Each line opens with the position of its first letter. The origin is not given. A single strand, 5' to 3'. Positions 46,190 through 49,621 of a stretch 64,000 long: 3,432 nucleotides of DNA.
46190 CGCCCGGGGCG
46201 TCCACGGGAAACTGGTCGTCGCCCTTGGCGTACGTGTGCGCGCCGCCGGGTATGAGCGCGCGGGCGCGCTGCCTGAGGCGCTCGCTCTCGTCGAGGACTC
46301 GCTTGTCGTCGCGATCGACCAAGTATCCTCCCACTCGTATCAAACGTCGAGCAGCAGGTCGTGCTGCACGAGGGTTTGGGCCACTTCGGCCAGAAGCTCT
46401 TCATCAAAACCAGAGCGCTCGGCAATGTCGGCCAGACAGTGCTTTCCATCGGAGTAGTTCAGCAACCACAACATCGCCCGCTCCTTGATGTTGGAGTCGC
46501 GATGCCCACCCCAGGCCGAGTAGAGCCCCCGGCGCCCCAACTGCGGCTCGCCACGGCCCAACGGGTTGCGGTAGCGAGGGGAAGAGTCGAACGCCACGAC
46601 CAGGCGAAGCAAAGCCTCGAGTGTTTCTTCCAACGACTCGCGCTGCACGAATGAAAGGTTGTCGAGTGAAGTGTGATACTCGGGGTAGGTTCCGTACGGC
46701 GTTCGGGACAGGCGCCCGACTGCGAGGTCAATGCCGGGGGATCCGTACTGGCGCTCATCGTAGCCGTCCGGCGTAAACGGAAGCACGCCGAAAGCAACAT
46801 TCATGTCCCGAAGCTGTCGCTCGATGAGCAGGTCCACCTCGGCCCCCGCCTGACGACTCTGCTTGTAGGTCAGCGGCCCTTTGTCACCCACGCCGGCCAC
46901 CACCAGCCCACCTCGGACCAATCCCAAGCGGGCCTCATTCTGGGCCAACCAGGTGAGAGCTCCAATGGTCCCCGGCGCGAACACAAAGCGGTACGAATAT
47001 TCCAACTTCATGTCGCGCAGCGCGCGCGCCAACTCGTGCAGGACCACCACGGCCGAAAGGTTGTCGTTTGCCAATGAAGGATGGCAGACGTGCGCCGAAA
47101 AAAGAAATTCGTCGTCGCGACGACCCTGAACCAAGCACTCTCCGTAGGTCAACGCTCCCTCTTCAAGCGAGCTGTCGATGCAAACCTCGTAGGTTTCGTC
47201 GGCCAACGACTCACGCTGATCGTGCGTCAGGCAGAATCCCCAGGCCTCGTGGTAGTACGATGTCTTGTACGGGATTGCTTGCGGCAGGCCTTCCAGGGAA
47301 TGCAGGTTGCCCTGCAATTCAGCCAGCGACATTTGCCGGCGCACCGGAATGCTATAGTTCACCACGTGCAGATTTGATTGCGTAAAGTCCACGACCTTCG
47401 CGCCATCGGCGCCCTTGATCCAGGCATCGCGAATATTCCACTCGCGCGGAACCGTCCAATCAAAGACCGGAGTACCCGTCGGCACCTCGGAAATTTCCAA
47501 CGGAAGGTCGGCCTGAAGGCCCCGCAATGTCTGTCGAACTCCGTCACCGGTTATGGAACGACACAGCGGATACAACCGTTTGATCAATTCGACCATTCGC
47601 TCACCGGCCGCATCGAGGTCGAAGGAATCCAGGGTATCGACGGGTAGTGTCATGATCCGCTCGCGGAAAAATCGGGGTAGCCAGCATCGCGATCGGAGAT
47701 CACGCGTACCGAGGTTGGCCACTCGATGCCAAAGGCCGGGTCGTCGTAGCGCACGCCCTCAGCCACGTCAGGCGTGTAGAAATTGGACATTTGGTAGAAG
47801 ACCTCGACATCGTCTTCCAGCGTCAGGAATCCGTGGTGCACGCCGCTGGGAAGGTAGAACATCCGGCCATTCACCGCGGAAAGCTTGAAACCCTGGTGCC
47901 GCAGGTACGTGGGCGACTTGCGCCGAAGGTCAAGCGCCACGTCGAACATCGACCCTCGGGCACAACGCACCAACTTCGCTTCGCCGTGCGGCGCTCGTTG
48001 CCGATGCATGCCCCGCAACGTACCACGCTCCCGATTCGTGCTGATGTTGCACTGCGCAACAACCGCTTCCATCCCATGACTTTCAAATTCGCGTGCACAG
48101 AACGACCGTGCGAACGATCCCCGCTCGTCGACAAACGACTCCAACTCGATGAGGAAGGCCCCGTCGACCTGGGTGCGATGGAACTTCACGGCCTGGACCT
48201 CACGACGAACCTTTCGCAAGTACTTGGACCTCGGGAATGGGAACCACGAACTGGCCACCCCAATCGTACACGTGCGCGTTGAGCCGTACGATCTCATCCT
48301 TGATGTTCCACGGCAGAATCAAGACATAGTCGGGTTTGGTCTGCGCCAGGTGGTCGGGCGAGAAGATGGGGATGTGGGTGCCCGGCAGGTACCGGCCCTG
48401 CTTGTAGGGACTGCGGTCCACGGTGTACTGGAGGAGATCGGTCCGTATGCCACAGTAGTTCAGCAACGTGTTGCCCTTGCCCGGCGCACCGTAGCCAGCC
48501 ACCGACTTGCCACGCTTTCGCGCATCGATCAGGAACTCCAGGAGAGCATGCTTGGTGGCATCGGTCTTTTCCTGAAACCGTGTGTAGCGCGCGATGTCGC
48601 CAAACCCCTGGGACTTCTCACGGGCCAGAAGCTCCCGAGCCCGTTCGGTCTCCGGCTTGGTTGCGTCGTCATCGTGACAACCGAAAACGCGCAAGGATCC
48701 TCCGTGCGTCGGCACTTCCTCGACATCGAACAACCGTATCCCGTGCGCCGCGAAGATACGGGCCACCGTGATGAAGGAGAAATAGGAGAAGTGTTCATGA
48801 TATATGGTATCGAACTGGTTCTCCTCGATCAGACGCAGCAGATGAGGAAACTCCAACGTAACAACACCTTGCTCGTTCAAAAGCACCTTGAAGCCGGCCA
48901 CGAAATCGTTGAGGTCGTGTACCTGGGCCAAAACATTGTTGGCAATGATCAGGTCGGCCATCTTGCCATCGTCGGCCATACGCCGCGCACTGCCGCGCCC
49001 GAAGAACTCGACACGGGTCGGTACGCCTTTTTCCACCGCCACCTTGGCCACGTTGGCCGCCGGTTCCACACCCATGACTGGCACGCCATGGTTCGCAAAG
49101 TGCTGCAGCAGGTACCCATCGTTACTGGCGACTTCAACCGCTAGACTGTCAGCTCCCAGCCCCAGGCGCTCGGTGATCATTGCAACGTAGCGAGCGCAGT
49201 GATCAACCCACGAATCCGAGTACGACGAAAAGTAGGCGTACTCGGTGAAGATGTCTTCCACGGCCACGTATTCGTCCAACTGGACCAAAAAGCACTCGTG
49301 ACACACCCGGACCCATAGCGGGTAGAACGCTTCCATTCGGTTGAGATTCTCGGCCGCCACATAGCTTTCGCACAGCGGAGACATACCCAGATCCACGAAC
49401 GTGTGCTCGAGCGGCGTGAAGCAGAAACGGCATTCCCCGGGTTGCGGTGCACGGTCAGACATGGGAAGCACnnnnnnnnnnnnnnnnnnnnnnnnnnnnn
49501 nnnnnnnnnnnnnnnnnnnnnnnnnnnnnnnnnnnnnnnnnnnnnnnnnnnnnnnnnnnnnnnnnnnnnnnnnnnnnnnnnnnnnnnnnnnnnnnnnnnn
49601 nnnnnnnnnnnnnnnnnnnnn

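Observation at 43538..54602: ABC-transporter-dependent polysaccharide locus predicted to build a C-methyl-branched, amino-modified CDP-sugar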

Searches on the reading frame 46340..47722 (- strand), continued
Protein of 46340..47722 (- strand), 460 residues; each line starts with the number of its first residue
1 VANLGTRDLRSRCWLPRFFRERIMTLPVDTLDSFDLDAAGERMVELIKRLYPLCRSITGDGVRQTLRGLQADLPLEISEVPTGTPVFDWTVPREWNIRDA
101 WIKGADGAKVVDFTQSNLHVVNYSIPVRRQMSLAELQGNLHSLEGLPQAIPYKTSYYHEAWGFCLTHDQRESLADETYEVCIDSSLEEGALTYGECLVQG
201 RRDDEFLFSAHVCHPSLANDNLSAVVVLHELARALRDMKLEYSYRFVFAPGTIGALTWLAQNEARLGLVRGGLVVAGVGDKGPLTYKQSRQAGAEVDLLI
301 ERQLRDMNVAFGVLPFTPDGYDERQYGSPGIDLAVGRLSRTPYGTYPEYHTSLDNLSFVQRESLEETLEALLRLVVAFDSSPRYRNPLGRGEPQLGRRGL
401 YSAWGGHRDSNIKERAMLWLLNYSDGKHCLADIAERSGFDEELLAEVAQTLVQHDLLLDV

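Call 52: find_encoding_contigs(protein=P0001, flank=10000, max_places=2)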
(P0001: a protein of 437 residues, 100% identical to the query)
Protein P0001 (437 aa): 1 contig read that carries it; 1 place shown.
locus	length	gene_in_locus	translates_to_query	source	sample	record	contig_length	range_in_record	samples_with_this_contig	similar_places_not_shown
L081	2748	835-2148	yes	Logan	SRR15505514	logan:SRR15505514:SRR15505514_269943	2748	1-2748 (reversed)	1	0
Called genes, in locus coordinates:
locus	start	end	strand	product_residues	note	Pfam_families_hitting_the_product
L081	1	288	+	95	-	?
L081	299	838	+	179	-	PF00908:dTDP_sugar_isom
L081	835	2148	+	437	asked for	PF16254:DUF4910, PF09940:DUF2172, PF04389:Peptidase_M28 (weak), PF16221:HTH_47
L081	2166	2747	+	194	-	?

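Call 68: search_protein_families(library=ncbifam, proteins=[L025:4620-5828:+, L033:11134-12516:+, L034:15349-16548:+, L052:3605-4804:+, L061:11179-12489:+, L076:12974-14263:-], max_evalue=1e-20)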
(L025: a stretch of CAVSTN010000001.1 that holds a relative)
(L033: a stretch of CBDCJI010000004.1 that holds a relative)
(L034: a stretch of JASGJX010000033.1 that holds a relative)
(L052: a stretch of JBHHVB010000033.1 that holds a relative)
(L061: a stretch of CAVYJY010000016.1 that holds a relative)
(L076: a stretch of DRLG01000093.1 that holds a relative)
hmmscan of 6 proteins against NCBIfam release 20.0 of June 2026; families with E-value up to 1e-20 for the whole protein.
L025:4620-5828:+ (403 aa): 2 families
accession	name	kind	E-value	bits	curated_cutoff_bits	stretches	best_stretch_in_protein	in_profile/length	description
NF008726.1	PRK11728.1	equivalog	1.7e-94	316.8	299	1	7-393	2-388/389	L-2-hydroxyglutarate oxidase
NF033460.1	glycerol3P_ox_II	equivalog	6.6e-39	134.1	460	1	6-273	2-275/361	type 2 glycerol-3-phosphate oxidase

L033:11134-12516:+ (461 aa): 2 families
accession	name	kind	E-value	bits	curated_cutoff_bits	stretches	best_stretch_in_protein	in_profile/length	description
NF008726.1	PRK11728.1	equivalog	1.1e-176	587.4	299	1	52-439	2-389/389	L-2-hydroxyglutarate oxidase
NF033460.1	glycerol3P_ox_II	equivalog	3.6e-38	131.7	460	1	50-325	1-278/361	type 2 glycerol-3-phosphate oxidase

L034:15349-16548:+ (400 aa): 2 families
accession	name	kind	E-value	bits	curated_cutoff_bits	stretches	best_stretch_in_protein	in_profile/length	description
NF008726.1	PRK11728.1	equivalog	1.8e-159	530.8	299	1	5-393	1-388/389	L-2-hydroxyglutarate oxidase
NF033460.1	glycerol3P_ox_II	equivalog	3.6e-42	144.8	460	1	4-278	1-276/361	type 2 glycerol-3-phosphate oxidase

L052:3605-4804:+ (400 aa): 3 families
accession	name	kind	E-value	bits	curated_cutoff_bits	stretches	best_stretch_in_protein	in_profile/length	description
NF008726.1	PRK11728.1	equivalog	5.4e-94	315.2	299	1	5-391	2-388/389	L-2-hydroxyglutarate oxidase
NF033460.1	glycerol3P_ox_II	equivalog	3.5e-34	118.5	460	1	4-280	2-284/361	type 2 glycerol-3-phosphate oxidase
TIGR03377.1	glycerol3P_GlpA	equivalog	6.4e-21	74.5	552.8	0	6-225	2-225/530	anaerobic glycerol-3-phosphate dehydrogenase subunit GlpA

L061:11179-12489:+ (437 aa): 2 families
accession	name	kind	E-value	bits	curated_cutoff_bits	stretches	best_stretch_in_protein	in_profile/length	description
NF008726.1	PRK11728.1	equivalog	6.7e-171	568.4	299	1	39-425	2-388/389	L-2-hydroxyglutarate oxidase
NF033460.1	glycerol3P_ox_II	equivalog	1.2e-33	116.8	460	1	38-313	2-279/361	type 2 glycerol-3-phosphate oxidase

L076:12974-14263:- (430 aa): 2 families
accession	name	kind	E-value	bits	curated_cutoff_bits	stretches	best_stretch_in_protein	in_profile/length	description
NF008726.1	PRK11728.1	equivalog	4.4e-88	295.7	299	1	36-421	2-387/389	L-2-hydroxyglutarate oxidase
NF033460.1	glycerol3P_ox_II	equivalog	5.3e-33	114.6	460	1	35-321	2-294/361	type 2 glycerol-3-phosphate oxidase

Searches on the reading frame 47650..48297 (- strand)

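Call 4: search_protein_families(library=pfam, proteins=[window:47650-48297:-], max_evalue=0.01)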
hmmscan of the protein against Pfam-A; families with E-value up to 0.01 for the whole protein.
window:47650-48297:- (215 aa): 1 family
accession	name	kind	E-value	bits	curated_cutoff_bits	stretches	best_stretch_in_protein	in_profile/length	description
PF00908.23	dTDP_sugar_isom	-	3.3e-59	199.8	27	1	42-210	2-166/168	dTDP-4-dehydrorhamnose 3,5-epimerase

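Call 5: search_protein_families(library=ncbifam, proteins=[window:47650-48297:-], max_evalue=0.001)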
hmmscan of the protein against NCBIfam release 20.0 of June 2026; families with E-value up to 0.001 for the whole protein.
window:47650-48297:- (215 aa): 1 family
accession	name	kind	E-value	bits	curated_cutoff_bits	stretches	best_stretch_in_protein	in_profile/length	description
TIGR01221.1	rmlC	equivalog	8.6e-46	155.9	155.75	1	39-207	2-169/176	dTDP-4-dehydrorhamnose 3,5-epimerase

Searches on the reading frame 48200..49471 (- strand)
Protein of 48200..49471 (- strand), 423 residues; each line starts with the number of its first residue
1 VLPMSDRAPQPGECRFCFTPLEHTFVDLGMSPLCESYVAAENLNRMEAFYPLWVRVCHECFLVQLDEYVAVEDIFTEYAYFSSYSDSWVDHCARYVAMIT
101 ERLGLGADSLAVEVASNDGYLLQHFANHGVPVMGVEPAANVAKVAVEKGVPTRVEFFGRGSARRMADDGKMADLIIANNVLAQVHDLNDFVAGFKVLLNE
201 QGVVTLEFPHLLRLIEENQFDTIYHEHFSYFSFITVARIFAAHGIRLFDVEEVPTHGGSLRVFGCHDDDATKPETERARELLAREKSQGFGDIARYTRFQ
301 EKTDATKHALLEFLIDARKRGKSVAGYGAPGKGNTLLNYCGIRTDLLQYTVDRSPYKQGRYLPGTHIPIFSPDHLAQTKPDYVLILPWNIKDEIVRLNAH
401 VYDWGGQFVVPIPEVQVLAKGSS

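Call 4: search_protein_families(library=pfam, proteins=[window:48200-49471:-], max_evalue=0.01)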
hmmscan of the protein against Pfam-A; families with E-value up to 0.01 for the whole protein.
window:48200-49471:- (423 aa): 6 families
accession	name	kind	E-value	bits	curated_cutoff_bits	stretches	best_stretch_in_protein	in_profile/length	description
PF08484.17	Methyltransf_14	-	2e-66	223.1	23.5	1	254-413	1-160/160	C-methyltransferase C-terminal domain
PF08421.16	Methyltransf_13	-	1e-22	80.5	31.3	1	14-75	1-62/62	Putative zinc binding domain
PF13489.12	Methyltransf_23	-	5.3e-12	46.2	27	1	102-246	15-160/164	Methyltransferase domain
PF08242.18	Methyltransf_12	-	7.5e-06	27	30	1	112-204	1-98/98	Methyltransferase domain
PF08241.18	Methyltransf_11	-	4.3e-05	24.5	21.2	1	113-204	2-93/95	Methyltransferase domain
PF13649.12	Methyltransf_25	-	0.0021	19.2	27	1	112-202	2-97/97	Methyltransferase domain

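Call 5: search_protein_families(library=ncbifam, proteins=[window:48200-49471:-], max_evalue=0.001)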
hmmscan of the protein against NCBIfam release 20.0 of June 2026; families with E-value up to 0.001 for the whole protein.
window:48200-49471:- (423 aa): 0 families

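Call 19: search_solved_structures(query=window:48200-49471:-, max_evalue=0.00001, show_alignments=1)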
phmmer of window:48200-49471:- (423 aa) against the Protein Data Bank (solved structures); distinct sequences matched with E-value up to 0.00001: 10.
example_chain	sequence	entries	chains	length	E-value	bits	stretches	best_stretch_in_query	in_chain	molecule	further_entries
4rv9_A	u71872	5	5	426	2.8e-84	286.8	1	13-421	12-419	D-mycarose 3-C-methyltransferase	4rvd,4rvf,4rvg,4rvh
5t64_A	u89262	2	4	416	4.8e-75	256.4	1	8-418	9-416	Sugar 3-C-methyl transferase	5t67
5t6b_A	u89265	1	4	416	7.2e-73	249.2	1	8-417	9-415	Sugar 3-C-methyl transferase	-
4e2w_A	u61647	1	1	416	1.2e-63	218.8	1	5-417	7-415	TcaB9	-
3ndi_A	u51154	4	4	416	1.2e-63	218.8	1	5-417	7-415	Methyltransferase | TcaB9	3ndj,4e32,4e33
4e30_A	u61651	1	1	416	3.1e-63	217.5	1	5-417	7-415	TcaB9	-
4e2y_A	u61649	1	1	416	3.2e-63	217.4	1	5-417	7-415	TcaB9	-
4e31_A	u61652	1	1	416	3.4e-63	217.4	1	5-417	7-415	TcaB9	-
4e2x_A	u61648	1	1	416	4.4e-63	217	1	5-417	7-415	TcaB9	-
4e2z_A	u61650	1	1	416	1.1e-62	215.6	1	5-417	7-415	TcaB9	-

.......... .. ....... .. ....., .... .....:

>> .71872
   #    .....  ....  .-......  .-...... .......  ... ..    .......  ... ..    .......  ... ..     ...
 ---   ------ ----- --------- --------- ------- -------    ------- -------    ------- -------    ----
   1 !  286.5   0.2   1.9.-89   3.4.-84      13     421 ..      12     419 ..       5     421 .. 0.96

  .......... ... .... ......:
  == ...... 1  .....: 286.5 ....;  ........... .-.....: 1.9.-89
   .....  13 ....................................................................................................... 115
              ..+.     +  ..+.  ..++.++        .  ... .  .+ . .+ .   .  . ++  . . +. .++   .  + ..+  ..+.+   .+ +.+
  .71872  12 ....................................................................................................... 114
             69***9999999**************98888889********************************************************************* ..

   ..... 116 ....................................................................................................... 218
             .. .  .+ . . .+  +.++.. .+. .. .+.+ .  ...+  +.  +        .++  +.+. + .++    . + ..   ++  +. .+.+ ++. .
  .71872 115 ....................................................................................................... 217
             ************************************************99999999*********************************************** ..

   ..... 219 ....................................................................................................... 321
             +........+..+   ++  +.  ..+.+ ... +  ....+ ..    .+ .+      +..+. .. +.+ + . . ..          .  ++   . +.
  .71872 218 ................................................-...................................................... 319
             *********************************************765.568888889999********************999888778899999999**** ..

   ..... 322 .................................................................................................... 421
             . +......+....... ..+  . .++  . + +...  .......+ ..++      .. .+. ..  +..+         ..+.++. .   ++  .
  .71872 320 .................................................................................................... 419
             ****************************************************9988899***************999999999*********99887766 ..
